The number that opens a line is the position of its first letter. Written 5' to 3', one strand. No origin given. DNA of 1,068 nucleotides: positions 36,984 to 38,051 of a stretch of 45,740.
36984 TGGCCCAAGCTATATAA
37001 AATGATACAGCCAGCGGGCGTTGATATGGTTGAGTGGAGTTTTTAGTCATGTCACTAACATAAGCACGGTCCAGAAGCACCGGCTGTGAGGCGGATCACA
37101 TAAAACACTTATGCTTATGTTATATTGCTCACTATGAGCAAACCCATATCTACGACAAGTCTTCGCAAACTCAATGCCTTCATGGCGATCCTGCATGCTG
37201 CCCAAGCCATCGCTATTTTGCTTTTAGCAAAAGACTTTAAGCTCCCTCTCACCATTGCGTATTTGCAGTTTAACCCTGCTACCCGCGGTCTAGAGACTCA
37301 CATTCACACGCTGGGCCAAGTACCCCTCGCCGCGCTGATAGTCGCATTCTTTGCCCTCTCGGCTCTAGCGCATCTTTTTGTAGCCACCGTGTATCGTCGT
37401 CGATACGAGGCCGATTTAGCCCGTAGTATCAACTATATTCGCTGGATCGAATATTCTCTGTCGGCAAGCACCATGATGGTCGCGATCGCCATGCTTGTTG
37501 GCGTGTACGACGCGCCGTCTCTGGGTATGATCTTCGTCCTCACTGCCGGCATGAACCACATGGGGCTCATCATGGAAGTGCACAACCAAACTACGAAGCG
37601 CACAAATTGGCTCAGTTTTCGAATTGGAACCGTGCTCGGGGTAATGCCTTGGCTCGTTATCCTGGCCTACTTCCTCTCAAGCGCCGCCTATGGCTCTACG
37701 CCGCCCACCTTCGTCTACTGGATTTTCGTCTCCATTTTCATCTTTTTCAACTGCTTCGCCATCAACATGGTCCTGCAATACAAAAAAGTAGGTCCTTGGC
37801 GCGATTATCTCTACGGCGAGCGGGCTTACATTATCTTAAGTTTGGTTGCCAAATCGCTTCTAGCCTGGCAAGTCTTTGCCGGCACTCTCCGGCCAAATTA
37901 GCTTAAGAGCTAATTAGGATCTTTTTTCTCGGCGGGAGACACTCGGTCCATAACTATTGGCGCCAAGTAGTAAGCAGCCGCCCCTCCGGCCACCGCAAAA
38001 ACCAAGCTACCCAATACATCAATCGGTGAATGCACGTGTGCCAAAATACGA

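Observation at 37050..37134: One perfect CRP box at class II spacing for both heliorhodopsin and the divergent dsbB-like gene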

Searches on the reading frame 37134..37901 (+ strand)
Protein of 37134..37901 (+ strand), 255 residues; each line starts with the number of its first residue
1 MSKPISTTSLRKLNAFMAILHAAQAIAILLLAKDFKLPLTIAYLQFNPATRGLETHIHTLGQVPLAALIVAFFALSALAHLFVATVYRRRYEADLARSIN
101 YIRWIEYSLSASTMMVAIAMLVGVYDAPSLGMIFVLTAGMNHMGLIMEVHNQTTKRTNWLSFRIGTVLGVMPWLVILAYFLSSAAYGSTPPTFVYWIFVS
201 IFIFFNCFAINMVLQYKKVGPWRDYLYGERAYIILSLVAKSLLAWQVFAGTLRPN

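Call 4: search_protein_families(library=pfam, proteins=[window:37134-37901:+], max_evalue=0.01)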
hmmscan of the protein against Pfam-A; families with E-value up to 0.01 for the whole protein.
window:37134-37901:+ (255 aa): 1 family
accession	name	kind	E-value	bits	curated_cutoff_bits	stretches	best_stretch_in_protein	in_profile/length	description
PF18761.7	Heliorhodopsin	-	3.5e-95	318.4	26.7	1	10-252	1-242/242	Heliorhodopsin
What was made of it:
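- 37134..37901 (+): Heliorhodopsin gene (255 aa, SxxxK retinal motif present). PF18761, E 3.5e-95 (call 4).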

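Call 12: find_homologous_proteins(query=window:37134-37901:+, max_evalue=1e-20)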
Query window:37134-37901:+ (255 aa): 7993 proteins with E <= 1e-20 among 8000 candidates; the best 120 are listed.
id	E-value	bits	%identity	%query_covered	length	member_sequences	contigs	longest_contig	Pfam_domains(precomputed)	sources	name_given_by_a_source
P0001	1.2e-150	518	100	94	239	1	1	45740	PF18761.8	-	-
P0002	1.0e-133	462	83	100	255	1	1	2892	PF18761.8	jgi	jgi:hypothetical protein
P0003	4.8e-129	447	82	98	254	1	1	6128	PF18761.8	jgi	jgi:hypothetical protein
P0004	5.0e-127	440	79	100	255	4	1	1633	PF18761.8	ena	-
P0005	8.5e-126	436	78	100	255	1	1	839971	PF18761.8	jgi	jgi:hypothetical protein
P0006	9.5e-125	433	76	100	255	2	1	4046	PF18761.8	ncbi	-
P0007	1.3e-120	419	73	100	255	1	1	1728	PF18761.8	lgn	-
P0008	3.2e-119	415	73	100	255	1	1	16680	PF18761.8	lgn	-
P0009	3.2e-117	408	73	100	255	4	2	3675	PF18761.8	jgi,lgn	jgi:hypothetical protein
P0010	1.9e-116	406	73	100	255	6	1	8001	PF18761.8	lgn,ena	-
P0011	1.7e-113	396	76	94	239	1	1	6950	PF18761.8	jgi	jgi:hypothetical protein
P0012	3.3e-109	382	74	94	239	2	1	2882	PF18761.8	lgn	-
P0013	3.2e-108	379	71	100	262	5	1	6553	PF18761.8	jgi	-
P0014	8.1e-108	378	70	100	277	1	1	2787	PF18761.8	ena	-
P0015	3.6e-106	372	68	100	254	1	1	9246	PF18761.8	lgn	-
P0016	4.8e-106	372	72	98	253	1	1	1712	PF18761.8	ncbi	-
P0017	1.3e-104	367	68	97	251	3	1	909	PF18761.8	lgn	-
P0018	2.4e-104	366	69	96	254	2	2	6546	PF18761.8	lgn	-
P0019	1.0e-103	364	68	97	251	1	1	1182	PF18761.8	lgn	-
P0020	4.3e-103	362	68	100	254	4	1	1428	PF18761.8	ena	-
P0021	5.2e-103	362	67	100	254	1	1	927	PF18761.8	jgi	-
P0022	6.2e-103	362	68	100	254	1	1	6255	PF18761.8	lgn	-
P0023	1.6e-102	360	67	99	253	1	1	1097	PF18761.8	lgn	-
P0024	4.0e-102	359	69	100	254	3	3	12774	PF18761.8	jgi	-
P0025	4.1e-102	359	68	100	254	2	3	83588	PF18761.8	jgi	jgi:hypothetical protein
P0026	7.2e-102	358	66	100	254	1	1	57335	PF18761.8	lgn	-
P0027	8.5e-102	358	66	100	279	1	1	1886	PF18761.8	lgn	-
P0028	9.6e-102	358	65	100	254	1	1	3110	PF18761.8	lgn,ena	-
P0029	1.0e-101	358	67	100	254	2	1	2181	PF18761.8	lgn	-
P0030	1.1e-101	357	65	100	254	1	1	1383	PF18761.8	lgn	-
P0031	1.2e-101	357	69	100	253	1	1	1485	PF18761.8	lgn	-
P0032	1.3e-101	357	70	96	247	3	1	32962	PF18761.8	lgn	-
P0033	1.4e-101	357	66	100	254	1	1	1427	PF18761.8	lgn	-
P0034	1.6e-101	357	67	99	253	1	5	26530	PF18761.8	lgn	-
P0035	1.8e-101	357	67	97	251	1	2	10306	PF18761.8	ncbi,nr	ncbi:MAG TPA: heliorhodopsin HeR [Candidatus Saccharimonadia bacterium]|nr:heliorhodopsin HeR [Candi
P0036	2.0e-101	357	68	100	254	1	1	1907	PF18761.8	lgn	-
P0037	2.3e-101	356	67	99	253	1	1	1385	PF18761.8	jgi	jgi:hypothetical protein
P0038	2.7e-101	356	67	98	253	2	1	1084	PF18761.8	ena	-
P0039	2.9e-101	356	68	96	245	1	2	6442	PF18761.8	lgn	-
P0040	2.9e-101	356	66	100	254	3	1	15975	PF18761.8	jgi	jgi:hypothetical protein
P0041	3.1e-101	356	67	100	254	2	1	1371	PF18761.8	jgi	jgi:hypothetical protein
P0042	5.3e-101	355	65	100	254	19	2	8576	PF18761.8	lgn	-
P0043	6.5e-101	355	69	93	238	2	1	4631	PF18761.8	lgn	-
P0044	6.9e-101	355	67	100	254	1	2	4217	PF18761.8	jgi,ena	-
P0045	7.7e-101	355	66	100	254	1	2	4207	PF18761.8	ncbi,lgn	-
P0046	8.0e-101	355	66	99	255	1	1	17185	PF18761.8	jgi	jgi:hypothetical protein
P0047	8.2e-101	355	66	96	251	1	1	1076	PF18761.8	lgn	-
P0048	8.4e-101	355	66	100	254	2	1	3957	PF18761.8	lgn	-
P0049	1.5e-100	354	67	100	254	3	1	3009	PF18761.8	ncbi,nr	ncbi:MAG TPA: heliorhodopsin HeR [Candidatus Saccharimonadales bacterium]|nr:heliorhodopsin HeR [Can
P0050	1.8e-100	353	64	99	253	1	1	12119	PF18761.8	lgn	-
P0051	2.1e-100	353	64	99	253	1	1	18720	PF18761.8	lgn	-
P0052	4.0e-100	352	63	99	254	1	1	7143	PF18761.8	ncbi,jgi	jgi:hypothetical protein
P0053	4.2e-100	352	66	98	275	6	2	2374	PF18761.8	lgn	-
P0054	4.8e-100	352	65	99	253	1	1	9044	PF18761.8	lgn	-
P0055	5.4e-100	352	67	99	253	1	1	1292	PF18761.8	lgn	-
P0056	6.9e-100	352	67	100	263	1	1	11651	PF18761.8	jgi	jgi:hypothetical protein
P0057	7.3e-100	351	66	96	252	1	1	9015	PF18761.8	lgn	-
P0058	8.0e-100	351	68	96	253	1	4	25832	PF18761.8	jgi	jgi:hypothetical protein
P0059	8.1e-100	351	65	100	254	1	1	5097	PF18761.8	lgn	-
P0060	1.2e-99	351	69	96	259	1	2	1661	PF18761.8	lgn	-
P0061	1.4e-99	351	64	99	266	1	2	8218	PF18761.8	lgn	-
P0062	1.4e-99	351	65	100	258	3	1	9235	PF18761.8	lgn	-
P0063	1.5e-99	350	67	99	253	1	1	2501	PF18761.8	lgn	-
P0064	1.5e-99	350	64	98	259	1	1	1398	PF18761.8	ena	-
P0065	1.5e-99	350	65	100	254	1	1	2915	PF18761.8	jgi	jgi:hypothetical protein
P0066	1.8e-99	350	67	96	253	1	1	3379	PF18761.8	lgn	-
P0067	2.0e-99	350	69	93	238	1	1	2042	PF18761.8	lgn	-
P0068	2.3e-99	350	68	93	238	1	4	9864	PF18761.8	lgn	-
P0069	2.6e-99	350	69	96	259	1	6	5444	PF18761.8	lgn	-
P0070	2.7e-99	350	64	100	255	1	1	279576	PF18761.8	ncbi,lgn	-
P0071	3.1e-99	349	68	96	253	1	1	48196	PF18761.8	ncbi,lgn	-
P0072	3.9e-99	349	63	98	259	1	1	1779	PF18761.8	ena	-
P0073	4.7e-99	349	66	100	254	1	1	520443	PF18761.8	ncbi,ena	-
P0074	5.8e-99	349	66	100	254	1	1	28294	PF18761.8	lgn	-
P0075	5.9e-99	349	68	96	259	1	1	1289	PF18761.8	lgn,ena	-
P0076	6.2e-99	348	65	97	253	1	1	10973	PF18761.8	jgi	jgi:hypothetical protein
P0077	6.8e-99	348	65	100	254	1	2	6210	PF18761.8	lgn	-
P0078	7.2e-99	348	65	100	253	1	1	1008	PF18761.8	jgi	jgi:hypothetical protein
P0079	7.3e-99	348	65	100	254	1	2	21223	PF18761.8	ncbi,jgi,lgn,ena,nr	ncbi:MAG TPA: heliorhodopsin HeR [Patescibacteria group bacterium]|jgi:hypothetical protein|nr:helio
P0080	7.4e-99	348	63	100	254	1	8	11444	PF18761.8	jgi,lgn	jgi:hypothetical protein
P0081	7.5e-99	348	67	100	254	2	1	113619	PF18761.8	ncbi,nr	ncbi:MAG TPA: heliorhodopsin HeR [Patescibacteria group bacterium]|nr:heliorhodopsin HeR [Patescibac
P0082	8.1e-99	348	65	98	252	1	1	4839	PF18761.8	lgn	-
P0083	8.1e-99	348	65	100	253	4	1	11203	PF18761.8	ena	-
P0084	8.2e-99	348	74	86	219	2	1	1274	PF18761.8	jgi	jgi:hypothetical protein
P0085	9.6e-99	348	66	98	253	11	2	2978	PF18761.8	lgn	-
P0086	1.1e-98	348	66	98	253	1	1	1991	PF18761.8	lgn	-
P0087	1.2e-98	347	64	99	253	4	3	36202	PF18761.8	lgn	-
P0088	1.3e-98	347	66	98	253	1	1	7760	PF18761.8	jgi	jgi:hypothetical protein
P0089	1.3e-98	347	66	99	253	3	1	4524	PF18761.8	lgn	-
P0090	1.4e-98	347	67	93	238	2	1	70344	PF18761.8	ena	-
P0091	1.4e-98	347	67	100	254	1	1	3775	PF18761.8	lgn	-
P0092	1.4e-98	347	67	100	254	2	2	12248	PF18761.8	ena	-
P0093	1.4e-98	347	64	100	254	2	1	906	PF18761.8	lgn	-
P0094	1.4e-98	347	66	98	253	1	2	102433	PF18761.8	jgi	-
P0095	1.5e-98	347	66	97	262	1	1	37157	PF18761.8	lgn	-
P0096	1.5e-98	347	63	98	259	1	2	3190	PF18761.8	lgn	-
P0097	1.5e-98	347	65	100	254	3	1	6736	PF18761.8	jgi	-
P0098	1.6e-98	347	67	96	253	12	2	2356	PF18761.8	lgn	-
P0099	1.7e-98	347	66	100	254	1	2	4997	PF18761.8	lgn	-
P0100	1.8e-98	347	66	97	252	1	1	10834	PF18761.8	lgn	-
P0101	2.0e-98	347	66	100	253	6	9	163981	PF18761.8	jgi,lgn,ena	-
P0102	2.0e-98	347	63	100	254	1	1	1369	PF18761.8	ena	-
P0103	2.1e-98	347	69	94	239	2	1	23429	PF18761.8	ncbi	-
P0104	2.2e-98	347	67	99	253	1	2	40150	PF18761.8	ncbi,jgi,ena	-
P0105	2.4e-98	346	69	96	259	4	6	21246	PF18761.8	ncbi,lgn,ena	-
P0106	2.5e-98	346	63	100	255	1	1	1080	PF18761.8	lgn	-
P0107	2.7e-98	346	65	100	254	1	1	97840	PF18761.8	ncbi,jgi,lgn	-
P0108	2.9e-98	346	62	100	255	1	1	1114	PF18761.8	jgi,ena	-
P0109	2.9e-98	346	63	100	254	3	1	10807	PF18761.8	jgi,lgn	jgi:hypothetical protein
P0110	2.9e-98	346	63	100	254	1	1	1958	PF18761.8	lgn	-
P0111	3.2e-98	346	68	94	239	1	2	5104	PF18761.8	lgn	-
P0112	3.3e-98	346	64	100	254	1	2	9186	PF18761.8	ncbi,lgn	-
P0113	3.5e-98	346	65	100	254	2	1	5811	PF18761.8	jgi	-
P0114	3.5e-98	346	65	100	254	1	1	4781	PF18761.8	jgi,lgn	jgi:hypothetical protein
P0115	3.8e-98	346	62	98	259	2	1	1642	PF18761.8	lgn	-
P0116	3.9e-98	346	67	97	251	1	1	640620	PF18761.8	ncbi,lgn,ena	-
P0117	3.9e-98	346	65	100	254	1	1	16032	PF18761.8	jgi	jgi:hypothetical protein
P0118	4.1e-98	346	66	96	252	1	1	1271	PF18761.8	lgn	-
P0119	4.1e-98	346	67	96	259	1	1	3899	PF18761.8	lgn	-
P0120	4.6e-98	346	65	100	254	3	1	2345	PF18761.8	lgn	-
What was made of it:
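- Checked: The right-hand ORF is a heliorhodopsin (PF18761, E 3.5e-95, call 4), and homologues cover it from residue 1 (call 12).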

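Call 14: find_related_loci(query=A1, collection=genome_contigs, flank=4000)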
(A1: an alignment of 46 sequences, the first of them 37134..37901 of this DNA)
Query A1 (255 aa) in genome_contigs; peptide patterns used: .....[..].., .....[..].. (x = any residue, [..] = any of these).
600 stretches matched a pattern (row limit reached: there are more); 571 encode a relative of the query (tblastn E <= 1e-3); the best 80 are kept; 80 distinct loci.
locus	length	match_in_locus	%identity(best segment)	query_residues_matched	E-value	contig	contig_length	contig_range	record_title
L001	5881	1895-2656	66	1-254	2e-111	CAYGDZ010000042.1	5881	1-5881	MAG TPA_asm: uncultured Candidatus Saccharibacteria bacterium isolate ERP113451_co3_69 genome assembly, contig: NODE_129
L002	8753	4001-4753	66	1-251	2e-109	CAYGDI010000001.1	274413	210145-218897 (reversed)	MAG TPA_asm: uncultured Candidatus Saccharibacteria bacterium isolate ERP113451_co1_239 genome assembly, contig: NODE_5_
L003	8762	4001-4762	64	1-254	3e-109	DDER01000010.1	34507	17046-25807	MAG TPA_asm: Candidatus Saccharibacteria bacterium UBA1949 UBA1949_contig_10022, whole genome shotgun sequence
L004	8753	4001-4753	67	5-255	6e-109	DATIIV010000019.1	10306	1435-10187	MAG TPA_asm: Candidatus Saccharimonadia bacterium isolate SMAG_U15674 k141_584082, whole genome shotgun sequence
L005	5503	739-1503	72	1-255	7e-109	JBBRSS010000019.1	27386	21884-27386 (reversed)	MAG: Candidatus Saccharimonadia bacterium isolate La2_metabat2.113 La2_metabat2.113_K_468812L27386_cov_27.0354, whole ge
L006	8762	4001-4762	64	1-254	9e-108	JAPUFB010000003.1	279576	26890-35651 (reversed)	MAG: Candidatus Saccharibacteria bacterium isolate labscale reactor_MAG40 NODE_18_length_279576_cov_9.146218, whole geno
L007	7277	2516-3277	66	1-254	2e-107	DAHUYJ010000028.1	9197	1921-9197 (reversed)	MAG TPA_asm: Candidatus Saccharibacteria bacterium isolate clean1668 NODE_28_length_9197_cov_4.446491, whole genome shot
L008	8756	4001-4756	66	3-254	3e-107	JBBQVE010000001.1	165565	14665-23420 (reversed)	MAG: Candidatus Saccharimonadales bacterium isolate Co_metawrap_1981 Cmw_1981_k141_15212510_length_165565_cov_12.9994, w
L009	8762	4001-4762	65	1-254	2e-106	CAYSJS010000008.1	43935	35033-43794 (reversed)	MAG TPA_asm: uncultured Candidatus Saccharibacteria bacterium isolate SRP135725_co1_201 genome assembly, contig: NODE_71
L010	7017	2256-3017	65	1-254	1e-105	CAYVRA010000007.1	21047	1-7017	MAG TPA_asm: uncultured Candidatus Saccharimonas sp. isolate SRP272421_co2_799 genome assembly, contig: NODE_6982_length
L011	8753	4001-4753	64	4-254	5e-105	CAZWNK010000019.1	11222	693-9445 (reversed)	MAG TPA_asm: uncultured Candidatus Saccharibacteria bacterium isolate SRP135725_co1_138 genome assembly, contig: NODE_81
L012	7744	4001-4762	64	1-254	4e-105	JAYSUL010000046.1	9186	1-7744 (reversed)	MAG: Candidatus Saccharibacteria bacterium isolate GFS_12632 GFS_12632_45, whole genome shotgun sequence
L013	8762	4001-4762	64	1-254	7e-105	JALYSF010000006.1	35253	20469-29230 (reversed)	MAG: bacterium isolate MDV bin108 SD1456_NODE_220_length_35253_cov_1.135313, whole genome shotgun sequence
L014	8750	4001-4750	67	5-254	3e-104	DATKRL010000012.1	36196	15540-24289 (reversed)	MAG TPA_asm: Candidatus Dormiibacterota bacterium isolate SMAG_U14027 k141_1291782, whole genome shotgun sequence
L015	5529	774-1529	63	3-254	3e-104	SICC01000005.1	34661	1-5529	MAG: Patescibacteria group bacterium isolate Baikal-deep-G193 BACOMB-C5365, whole genome shotgun sequence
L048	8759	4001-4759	62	1-254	4e-99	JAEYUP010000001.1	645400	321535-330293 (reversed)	MAG: Candidatus Parcubacteria bacterium isolate OH_CBlB_173 k127_2475498, whole genome shotgun sequence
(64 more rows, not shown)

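Call 17: find_encoding_contigs(protein=P0005, flank=6000, max_places=3)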
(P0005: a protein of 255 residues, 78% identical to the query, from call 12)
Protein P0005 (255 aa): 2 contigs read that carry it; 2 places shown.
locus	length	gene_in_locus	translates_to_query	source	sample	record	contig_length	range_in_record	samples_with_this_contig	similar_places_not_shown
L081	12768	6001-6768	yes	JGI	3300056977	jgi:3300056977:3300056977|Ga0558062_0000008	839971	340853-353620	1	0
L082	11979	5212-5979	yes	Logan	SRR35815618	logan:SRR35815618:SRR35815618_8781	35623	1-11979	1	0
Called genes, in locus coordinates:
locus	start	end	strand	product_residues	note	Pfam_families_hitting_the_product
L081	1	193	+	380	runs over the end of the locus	-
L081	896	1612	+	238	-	-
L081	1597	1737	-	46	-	-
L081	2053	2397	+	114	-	-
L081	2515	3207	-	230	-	PF00702:Hydrolase, PF12710:HAD, PF13419:HAD_2, PF13242:Hydrolase_like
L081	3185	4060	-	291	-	PF00459:Inositol_P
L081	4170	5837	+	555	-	PF01743:PolyA_pol, PF12627:PolyA_pol_RNAbd (faint), PF01966:HD (weak)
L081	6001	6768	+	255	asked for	PF18761:Heliorhodopsin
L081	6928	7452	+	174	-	PF00293:NUDIX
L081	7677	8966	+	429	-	-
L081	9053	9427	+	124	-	-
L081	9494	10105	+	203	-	PF13238:AAA_18 (faint), PF13671:AAA_33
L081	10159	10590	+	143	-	-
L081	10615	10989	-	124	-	PF00903:Glyoxalase (faint), PF18029:Glyoxalase_6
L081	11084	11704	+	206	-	PF01066:CDP-OH_P_transf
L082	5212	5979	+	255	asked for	PF18761:Heliorhodopsin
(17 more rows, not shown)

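Call 21: find_encoding_contigs(protein=P0003, flank=6000, max_places=3)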
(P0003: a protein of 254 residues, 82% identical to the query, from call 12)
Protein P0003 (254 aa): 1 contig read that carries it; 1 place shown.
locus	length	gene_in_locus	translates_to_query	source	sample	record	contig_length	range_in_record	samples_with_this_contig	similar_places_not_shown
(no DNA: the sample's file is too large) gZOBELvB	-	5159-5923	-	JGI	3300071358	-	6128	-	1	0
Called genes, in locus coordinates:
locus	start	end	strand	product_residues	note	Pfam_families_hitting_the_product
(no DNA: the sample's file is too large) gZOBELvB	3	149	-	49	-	?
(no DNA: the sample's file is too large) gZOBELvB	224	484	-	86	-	-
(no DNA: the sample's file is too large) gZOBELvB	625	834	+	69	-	-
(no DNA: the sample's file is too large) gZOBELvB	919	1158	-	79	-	-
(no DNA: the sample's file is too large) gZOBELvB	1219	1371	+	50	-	-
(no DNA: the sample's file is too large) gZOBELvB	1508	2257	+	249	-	PF24837:AMIN-like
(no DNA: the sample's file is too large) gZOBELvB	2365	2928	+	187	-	-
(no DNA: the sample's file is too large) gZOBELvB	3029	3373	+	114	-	-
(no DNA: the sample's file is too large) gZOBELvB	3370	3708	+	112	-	-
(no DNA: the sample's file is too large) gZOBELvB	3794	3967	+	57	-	-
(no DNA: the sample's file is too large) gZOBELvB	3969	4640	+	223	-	PF00027:cNMP_binding, PF13545:HTH_Crp_2, PF00325:Crp (weak)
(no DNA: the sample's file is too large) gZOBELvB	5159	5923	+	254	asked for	PF18761:Heliorhodopsin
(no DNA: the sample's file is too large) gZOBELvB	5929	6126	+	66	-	?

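Call 22: find_encoding_contigs(protein=P0002, flank=6000, max_places=3)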
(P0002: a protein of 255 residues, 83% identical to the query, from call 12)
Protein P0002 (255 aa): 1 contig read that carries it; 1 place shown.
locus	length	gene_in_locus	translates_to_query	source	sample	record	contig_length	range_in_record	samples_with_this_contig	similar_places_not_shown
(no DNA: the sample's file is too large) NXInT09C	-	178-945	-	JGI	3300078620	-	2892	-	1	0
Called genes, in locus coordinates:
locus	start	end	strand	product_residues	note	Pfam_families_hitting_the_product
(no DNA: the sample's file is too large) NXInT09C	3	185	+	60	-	?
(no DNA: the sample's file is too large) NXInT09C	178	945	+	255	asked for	PF18761:Heliorhodopsin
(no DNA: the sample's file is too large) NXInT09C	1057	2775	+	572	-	PF08818:DUF1801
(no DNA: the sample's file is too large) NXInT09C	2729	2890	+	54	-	?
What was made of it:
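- Tried and rejected: The P0003 contig has crp, a 518-nt gap and then HeR, the same layout as the window, so its box status remains the key missing datum (calls 21, 22).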
